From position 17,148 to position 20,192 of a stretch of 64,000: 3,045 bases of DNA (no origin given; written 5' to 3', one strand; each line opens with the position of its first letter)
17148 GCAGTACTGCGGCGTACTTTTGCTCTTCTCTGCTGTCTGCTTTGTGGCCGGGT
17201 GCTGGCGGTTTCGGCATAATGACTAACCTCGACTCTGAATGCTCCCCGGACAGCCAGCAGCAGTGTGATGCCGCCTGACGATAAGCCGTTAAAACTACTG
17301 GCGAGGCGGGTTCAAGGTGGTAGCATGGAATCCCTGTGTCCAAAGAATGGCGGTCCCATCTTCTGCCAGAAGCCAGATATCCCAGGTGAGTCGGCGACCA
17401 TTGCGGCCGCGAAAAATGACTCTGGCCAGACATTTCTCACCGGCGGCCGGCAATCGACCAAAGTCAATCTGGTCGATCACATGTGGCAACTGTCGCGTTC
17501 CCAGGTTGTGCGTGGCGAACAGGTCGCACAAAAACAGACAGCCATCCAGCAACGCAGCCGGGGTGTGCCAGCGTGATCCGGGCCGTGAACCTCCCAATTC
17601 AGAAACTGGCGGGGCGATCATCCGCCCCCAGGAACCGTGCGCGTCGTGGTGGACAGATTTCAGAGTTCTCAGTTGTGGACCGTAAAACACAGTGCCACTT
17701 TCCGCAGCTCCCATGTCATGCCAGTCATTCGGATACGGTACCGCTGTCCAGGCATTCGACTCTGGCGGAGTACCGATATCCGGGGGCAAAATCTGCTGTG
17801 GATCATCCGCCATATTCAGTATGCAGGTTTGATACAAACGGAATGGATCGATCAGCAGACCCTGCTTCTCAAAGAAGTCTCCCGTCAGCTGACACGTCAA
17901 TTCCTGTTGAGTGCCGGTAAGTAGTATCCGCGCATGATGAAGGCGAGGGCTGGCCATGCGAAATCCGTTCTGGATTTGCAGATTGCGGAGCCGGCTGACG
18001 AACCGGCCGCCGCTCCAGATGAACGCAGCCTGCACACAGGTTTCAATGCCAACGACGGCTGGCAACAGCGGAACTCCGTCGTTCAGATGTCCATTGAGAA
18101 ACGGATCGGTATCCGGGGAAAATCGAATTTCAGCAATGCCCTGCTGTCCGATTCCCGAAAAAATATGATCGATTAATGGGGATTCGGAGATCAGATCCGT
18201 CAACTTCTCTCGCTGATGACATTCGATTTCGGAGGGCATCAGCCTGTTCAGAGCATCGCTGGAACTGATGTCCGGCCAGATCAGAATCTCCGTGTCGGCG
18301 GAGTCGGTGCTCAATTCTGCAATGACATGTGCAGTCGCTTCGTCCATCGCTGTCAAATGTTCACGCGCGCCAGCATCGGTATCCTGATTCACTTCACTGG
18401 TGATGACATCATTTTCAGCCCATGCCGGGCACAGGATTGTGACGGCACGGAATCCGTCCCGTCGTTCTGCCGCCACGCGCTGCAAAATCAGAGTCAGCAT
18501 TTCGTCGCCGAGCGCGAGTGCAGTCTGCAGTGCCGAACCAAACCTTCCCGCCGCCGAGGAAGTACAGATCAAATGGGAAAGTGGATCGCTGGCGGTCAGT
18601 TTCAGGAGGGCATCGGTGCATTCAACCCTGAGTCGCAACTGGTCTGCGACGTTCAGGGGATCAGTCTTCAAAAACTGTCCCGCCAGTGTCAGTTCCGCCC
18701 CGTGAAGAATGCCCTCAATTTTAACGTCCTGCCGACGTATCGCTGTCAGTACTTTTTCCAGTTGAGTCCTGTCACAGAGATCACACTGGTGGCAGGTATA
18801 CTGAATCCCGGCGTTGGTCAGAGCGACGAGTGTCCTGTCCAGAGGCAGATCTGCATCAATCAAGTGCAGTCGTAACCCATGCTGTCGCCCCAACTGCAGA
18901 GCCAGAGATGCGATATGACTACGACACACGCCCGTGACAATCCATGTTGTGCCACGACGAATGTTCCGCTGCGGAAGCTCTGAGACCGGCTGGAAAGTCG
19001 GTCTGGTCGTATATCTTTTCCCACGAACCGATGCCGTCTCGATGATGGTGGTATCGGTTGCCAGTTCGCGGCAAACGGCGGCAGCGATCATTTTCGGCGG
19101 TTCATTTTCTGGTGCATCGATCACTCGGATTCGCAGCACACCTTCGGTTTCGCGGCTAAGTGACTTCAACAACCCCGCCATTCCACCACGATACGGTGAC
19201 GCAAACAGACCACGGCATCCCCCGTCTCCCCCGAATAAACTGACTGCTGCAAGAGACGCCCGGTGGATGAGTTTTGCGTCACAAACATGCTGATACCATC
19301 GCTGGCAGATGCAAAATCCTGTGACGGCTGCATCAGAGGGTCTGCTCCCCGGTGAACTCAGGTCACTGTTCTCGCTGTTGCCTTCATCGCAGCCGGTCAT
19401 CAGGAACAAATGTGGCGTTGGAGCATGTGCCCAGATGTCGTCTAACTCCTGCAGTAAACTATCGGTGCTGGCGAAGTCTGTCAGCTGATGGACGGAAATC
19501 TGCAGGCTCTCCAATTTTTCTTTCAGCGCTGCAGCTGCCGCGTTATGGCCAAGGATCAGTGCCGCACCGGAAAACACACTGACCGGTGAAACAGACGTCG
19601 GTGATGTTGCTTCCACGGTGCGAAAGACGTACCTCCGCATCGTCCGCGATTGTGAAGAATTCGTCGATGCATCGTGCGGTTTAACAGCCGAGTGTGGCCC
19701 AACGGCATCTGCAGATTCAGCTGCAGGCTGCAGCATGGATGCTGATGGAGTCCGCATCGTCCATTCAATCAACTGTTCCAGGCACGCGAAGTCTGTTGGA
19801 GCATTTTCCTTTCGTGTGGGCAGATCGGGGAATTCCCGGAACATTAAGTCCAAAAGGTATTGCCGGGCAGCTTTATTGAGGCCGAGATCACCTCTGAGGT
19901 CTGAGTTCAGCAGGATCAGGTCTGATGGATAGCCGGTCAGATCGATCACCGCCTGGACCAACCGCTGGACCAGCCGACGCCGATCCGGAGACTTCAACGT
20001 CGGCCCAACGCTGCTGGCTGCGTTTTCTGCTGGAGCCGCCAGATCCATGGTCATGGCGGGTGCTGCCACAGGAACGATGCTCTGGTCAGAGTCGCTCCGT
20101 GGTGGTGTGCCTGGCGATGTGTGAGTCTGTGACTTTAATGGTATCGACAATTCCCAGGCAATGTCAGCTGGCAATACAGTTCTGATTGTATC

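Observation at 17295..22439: Second megasynthase is a partly decayed paralog: KS and DH intact, CLF truncated, ACP and KR apparently dead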

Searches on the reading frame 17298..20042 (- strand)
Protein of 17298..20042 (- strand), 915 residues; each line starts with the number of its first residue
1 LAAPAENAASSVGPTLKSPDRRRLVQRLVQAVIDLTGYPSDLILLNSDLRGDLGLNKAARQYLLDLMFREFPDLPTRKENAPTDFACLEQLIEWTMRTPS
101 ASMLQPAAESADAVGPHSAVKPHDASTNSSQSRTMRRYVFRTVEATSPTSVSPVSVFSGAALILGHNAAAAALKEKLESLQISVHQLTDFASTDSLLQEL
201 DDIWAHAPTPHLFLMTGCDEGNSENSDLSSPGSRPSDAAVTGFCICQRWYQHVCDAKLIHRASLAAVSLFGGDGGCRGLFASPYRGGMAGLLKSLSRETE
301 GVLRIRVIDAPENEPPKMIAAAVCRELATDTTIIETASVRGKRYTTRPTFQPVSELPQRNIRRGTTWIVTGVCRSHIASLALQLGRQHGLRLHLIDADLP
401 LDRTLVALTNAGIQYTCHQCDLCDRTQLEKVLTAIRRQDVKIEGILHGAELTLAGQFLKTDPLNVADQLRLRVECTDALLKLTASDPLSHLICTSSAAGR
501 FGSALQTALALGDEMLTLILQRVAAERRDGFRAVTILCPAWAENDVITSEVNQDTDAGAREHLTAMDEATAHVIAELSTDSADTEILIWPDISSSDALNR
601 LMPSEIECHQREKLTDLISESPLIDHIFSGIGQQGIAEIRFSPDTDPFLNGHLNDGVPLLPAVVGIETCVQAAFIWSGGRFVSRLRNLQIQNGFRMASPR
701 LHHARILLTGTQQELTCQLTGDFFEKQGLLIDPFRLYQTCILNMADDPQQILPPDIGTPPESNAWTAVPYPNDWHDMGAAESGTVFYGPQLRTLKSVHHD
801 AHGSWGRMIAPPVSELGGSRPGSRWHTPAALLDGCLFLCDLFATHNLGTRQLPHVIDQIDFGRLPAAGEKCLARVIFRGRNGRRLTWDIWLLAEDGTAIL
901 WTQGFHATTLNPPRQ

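Call 27: find_related_loci(query=A1, collection=genome_contigs, flank=10000)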
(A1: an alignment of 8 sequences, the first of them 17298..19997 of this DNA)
Query A1 (900 aa) in genome_contigs; peptide patterns used: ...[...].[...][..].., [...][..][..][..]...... (x = any residue, [..] = any of these).
78 stretches matched a pattern; 4 encode a relative of the query (tblastn E <= 1e-3); 4 distinct loci.
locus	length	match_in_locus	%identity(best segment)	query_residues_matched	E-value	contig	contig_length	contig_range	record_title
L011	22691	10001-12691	94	1-900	0e+0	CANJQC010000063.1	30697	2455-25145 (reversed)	MAG: Planctomycetaceae bacterium isolate RH-23may17-685 genome assembly, contig: RH-23may17-C10432, whole genome shotgun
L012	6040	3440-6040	97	1-867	0e+0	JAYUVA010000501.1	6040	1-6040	MAG: Candidatus Kuenenia sp. isolate GL124_DN_metabat_128 GL124_DN_metabat_128_500, whole genome shotgun sequence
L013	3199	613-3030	44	5-896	0e+0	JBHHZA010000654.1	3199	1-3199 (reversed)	MAG: Planctomycetaceae bacterium isolate Maj_2_bin.2 NODE_20331_length_3199_cov_5.344148, whole genome shotgun sequence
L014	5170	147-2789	40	13-889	0e+0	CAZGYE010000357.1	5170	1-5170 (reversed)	MAG TPA_asm: uncultured Planctomycetaceae bacterium isolate binchicken_co253_186 genome assembly, contig: NODE_14863_len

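Call 56: predict_structure(alignment_id=A3)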
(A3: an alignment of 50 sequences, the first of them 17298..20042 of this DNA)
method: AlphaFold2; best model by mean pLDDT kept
length: 915 residues; sequences in the alignment: 50
mean_pLDDT: 87.8   pTM: 0.88
mean pLDDT of the five models: 87.8, 86.5, 85.8, 85.8, 85.1
residues with pLDDT >= 90: 658; 70-90: 149; 50-70: 47; < 50: 61
segments of 3 or more residues with pLDDT < 50: 1-14, 100-105, 107-129, 225-227, 545-555
pLDDT, mean of each block of 10 residues (from residue 1): 32 59 92 91 94 89 84 71 88 80 40 37 42 85 84 84 96 98 90 92 97 91 52 76 97 97 96 92 89 95 96 95 94 94 94 91 96 90 96 88 89 96 95 97 91 86 93 93 95 91 92 95 87 92 52 58 87 94 93 64 91 94 95 94 94 94 98 98 98 92 97 97 89 96 96 92 95 79 81 97 97 92 95 97 92 96 96 98 97 96 96 58
secondary structure, 60 per line:
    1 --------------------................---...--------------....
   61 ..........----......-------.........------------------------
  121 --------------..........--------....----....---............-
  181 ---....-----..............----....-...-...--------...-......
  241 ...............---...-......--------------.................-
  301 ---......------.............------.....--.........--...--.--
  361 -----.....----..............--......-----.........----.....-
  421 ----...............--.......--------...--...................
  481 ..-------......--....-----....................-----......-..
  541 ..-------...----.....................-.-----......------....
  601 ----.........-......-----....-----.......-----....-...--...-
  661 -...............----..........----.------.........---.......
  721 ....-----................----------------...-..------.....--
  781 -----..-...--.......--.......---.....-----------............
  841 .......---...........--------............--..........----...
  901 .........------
elements in order (helices of 4 or more, strands of 3 or more residues): H21-36 H57-70 H75-80 H88-96 E135-144 H153-156 E161-164 H168-179 E184-187 H193-206 E211-214 H235-255 E263-268 H283-299 E304-309 H316-328 E335-339 E342-350 E366-370 H375-388 E391-396 H402-410 E415-419 H425-439 E442-448 H462-482 E490-495 H498-501 H507-526 E532-537 H539-542 H557-577 E585-590 H597-600 H605-613 H615-620 E626-629 E635-641 H647-650 E652-654 E657-659 H662-676 E681-690 E702-710 E714-724 E730-745 H774-778 E794-800 E803-809 H813-817 H829-847 E851-861 E870-881 E884-893 E898-909

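Call 59: fold_search(model_id=the predicted structure, library=pdb)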
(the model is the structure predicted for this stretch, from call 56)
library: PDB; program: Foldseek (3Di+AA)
matches with E <= 10: 2000; with E <= 0.001: 1655
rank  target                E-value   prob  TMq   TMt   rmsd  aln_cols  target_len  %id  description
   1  6w7s_A                2.5e-22  1.00  0.39  0.72   4.8       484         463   16  Ketoreductase from module 1 of the 6-deoxyerythronolide B synthase (KR1) in complex with antibody fragment (Fab) 2G10 (released 2020-09-09)
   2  4imp_A                1.6e-21  1.00  0.38  0.64   5.3       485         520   17  The missing linker: a dimerization motif located within polyketide synthase modules (released 2013-03-27)
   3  2fr0                  2.8e-21  1.00  0.40  0.73   5.3       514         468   17  The first ketoreductase of the erythromycin synthase (crystal form 1) (released 2006-04-04)
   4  4imp_C                2.9e-21  1.00  0.40  0.67   5.5       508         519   16  The missing linker: a dimerization motif located within polyketide synthase modules (released 2013-03-27)
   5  5d2e                  4.0e-21  1.00  0.40  0.71   4.7       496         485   15  crystal structure of an N-terminal ketoreductase from macrolactin assembly line (released 2015-08-26)
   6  4imp_B                4.3e-21  1.00  0.38  0.65   5.3       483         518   18  The missing linker: a dimerization motif located within polyketide synthase modules (released 2013-03-27)
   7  4imp_D                7.8e-21  1.00  0.39  0.65   5.3       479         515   18  The missing linker: a dimerization motif located within polyketide synthase modules (released 2013-03-27)
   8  2fr1                  1.3e-20  1.00  0.39  0.74   4.9       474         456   17  The first ketoreductase of the erythromycin synthase (crystal form 2) (released 2006-04-04)
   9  7s6b_D                1.8e-20  1.00  0.40  0.69   4.6       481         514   19  Crystal structure of modular polyketide synthase apo-Lsd14 from the Lasalocid biosynthesis pathway, trapped in the tra (released 2021-11-03)
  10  5ktk                  1.9e-20  1.00  0.38  0.72   5.5       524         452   15  Ketoreductase from module 3 of the bacillaene synthase from Bacillus subtilis 168 (released 2016-09-07)
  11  6wh9_D                2.1e-20  1.00  0.39  0.74   4.5       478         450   18  Ketoreductase from module 1 of the 6-deoxyerythronolide B synthase (KR1) in complex with antibody fragment (Fab) 1D10 (released 2020-09-09)
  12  7s6b_C                3.8e-20  1.00  0.38  0.65   5.2       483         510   18  Crystal structure of modular polyketide synthase apo-Lsd14 from the Lasalocid biosynthesis pathway, trapped in the tra (released 2021-11-03)
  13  7s6d_C                4.0e-20  1.00  0.38  0.69   5.1       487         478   18  CryoEM structure of modular PKS holo-Lsd14 bound to antibody fragment 1B2, composite structure (released 2021-11-03)
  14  7m7f_A                4.7e-20  1.00  0.41  0.27   6.0       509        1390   17  6-Deoxyerythronolide B synthase (DEBS) module 1 in complex with antibody fragment 1B2: State 1 (released 2021-11-17)
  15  3mjv_B                5.8e-20  1.00  0.40  0.73   5.4       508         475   18  Structure of A-type Ketoreductases from Modular Polyketide Synthase (released 2010-08-18)
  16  3qp9_D                6.2e-20  1.00  0.37  0.70   5.0       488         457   17  The Structure of a C2-type Ketoreductase from a Modular Polyketide Synthase (released 2011-05-11)
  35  3qp9_C                8.9e-19  1.00  0.39  0.71   5.2       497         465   19  The Structure of a C2-type Ketoreductase from a Modular Polyketide Synthase (released 2011-05-11)
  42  3qp9_A                3.9e-18  1.00  0.37  0.67   5.8       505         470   18  The Structure of a C2-type Ketoreductase from a Modular Polyketide Synthase (released 2011-05-11)
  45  3qp9_B                2.1e-17  1.00  0.38  0.69   5.5       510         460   18  The Structure of a C2-type Ketoreductase from a Modular Polyketide Synthase (released 2011-05-11)
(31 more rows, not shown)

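Call 75: search_protein_representatives(protein=window:17298-20042:-)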
Query: 915 residues. Proteins with E-value up to 0.001 (for the whole library): 3932; up to 1e-10: 1579; up to 1e-30: 399. The best 150 are listed.
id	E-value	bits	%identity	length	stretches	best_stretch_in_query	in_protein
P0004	1.3e-230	784.4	47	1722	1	4-910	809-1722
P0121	9.4e-198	675.7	50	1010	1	14-910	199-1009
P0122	4.7e-196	670.1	41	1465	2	381-911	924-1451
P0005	3.1e-195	667.4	42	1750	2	396-910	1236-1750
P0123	3.9e-171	587.6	33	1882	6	93-415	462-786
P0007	1.3e-167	576.0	40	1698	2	398-910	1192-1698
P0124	1.2e-160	552.9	31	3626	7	402-906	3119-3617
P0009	6.4e-160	550.5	36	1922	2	395-903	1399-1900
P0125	1.2e-158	546.3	32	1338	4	379-906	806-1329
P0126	4.3e-157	541.1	31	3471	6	391-906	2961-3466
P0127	2.3e-156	538.7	33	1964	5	376-904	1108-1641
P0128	3.4e-153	528.2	32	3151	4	376-913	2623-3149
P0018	2.6e-151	522.0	37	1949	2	373-905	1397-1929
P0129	2.2e-144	499.1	33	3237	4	386-907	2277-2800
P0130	3.7e-144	498.4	31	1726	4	404-908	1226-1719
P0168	2.5e-94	333.4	33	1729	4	378-897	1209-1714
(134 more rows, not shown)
